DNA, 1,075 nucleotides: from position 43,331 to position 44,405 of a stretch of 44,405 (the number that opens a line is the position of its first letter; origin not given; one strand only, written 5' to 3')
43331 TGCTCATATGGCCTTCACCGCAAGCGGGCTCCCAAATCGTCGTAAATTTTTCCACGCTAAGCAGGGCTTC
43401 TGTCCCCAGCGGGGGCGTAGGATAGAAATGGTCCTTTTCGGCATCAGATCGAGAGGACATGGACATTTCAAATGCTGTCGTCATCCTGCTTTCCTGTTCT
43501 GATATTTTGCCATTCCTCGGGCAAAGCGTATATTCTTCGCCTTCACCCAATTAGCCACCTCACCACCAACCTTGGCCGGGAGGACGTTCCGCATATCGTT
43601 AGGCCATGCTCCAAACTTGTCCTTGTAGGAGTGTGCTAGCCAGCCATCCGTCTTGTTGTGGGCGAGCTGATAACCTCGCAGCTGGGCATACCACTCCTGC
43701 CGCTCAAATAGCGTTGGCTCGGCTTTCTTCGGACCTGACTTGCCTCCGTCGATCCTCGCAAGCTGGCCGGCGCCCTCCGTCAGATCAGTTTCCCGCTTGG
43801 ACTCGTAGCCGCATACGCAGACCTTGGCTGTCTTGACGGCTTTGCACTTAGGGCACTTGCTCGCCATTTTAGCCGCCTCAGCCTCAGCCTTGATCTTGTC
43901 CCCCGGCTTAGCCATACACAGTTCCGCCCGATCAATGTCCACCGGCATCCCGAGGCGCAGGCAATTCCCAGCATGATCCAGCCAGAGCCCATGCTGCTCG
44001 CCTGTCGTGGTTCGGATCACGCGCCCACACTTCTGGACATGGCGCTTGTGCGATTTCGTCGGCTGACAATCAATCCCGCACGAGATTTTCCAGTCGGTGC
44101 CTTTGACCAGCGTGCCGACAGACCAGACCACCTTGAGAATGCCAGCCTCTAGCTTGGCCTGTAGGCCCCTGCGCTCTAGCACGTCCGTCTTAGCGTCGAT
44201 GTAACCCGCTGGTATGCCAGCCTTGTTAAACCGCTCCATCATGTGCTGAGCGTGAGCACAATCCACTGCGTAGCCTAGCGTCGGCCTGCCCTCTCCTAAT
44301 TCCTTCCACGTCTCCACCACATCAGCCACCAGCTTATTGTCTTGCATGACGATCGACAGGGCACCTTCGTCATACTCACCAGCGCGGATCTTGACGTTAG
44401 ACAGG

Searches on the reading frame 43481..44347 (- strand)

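Call 92: search_protein_families(library=pfam, proteins=[window:43481-44347:-], max_evalue=0.001)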
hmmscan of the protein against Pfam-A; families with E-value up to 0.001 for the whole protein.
window:43481-44347:- (288 aa): 1 family
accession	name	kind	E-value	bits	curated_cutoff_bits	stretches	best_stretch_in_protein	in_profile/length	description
PF00271.37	Helicase_C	-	0.0002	22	23.5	1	20-113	15-109/110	Helicase conserved C-terminal domain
